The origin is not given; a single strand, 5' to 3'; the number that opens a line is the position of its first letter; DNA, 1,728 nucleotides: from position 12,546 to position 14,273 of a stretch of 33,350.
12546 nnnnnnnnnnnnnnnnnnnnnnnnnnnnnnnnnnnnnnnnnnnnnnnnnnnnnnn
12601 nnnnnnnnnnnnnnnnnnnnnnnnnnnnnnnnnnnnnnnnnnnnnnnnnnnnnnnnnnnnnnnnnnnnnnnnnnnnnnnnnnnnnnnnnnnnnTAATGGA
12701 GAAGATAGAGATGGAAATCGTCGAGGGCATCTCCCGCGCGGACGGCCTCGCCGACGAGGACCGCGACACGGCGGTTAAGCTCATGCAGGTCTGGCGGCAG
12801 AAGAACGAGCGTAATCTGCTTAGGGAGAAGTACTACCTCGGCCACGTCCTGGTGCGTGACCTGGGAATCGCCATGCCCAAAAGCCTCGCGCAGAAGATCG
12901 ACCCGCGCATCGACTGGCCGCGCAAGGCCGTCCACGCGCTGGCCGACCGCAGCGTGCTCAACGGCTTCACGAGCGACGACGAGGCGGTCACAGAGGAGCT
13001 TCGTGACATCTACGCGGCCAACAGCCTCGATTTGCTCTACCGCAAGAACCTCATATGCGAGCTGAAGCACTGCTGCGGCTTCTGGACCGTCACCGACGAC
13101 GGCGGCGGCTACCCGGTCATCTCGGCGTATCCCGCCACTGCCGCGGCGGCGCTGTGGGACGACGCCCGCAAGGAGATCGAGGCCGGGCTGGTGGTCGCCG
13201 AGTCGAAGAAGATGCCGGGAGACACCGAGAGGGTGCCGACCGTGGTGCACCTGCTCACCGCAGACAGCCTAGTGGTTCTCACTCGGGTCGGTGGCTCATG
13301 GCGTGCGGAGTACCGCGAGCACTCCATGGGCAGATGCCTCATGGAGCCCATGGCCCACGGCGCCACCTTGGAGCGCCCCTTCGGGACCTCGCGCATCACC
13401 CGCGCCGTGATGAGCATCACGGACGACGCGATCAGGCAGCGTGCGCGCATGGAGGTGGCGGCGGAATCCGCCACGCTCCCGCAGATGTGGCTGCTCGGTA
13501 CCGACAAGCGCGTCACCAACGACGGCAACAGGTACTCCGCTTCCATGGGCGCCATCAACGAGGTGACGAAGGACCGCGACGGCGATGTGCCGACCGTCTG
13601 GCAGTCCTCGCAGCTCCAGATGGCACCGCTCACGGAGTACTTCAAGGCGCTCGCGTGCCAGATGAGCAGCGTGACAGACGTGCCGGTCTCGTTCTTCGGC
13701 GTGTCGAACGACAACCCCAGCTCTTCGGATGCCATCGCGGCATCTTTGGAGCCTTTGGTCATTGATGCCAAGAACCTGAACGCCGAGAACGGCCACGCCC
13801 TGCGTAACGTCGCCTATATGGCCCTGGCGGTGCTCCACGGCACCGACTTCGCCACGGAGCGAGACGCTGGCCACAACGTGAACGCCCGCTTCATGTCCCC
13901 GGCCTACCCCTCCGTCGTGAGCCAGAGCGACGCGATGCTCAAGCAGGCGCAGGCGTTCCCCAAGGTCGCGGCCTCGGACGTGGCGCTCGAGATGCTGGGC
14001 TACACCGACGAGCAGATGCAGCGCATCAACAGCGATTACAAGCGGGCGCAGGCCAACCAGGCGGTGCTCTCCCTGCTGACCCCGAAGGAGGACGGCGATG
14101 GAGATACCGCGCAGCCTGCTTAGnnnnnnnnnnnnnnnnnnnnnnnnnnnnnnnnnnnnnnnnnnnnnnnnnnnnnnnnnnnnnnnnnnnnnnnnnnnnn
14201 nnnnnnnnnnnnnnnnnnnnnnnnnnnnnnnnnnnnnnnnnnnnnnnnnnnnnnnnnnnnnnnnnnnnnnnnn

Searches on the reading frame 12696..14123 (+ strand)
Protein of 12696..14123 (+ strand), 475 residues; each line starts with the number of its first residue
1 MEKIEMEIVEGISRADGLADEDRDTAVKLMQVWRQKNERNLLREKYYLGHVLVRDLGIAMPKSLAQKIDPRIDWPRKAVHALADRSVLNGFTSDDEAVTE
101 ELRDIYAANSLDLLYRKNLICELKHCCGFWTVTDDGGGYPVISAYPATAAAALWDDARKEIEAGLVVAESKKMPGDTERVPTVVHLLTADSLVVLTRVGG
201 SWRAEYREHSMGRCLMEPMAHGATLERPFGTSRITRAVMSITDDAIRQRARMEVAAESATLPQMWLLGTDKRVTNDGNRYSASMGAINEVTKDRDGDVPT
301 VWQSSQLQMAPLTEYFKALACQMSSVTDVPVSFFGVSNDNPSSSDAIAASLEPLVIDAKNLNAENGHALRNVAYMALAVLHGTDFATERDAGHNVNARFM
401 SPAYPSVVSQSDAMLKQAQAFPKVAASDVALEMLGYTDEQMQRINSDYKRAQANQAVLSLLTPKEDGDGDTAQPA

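Call 18: search_protein_families(library=pfam, proteins=[window:12696-14123:+], max_evalue=0.001)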
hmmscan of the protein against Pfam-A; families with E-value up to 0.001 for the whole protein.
window:12696-14123:+ (475 aa): 1 family
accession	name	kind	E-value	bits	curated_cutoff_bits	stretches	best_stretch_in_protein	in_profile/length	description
PF05133.19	SPP1_portal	-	0.00072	19.1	25.5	0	302-451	268-413/416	Phage portal protein, SPP1 Gp6-like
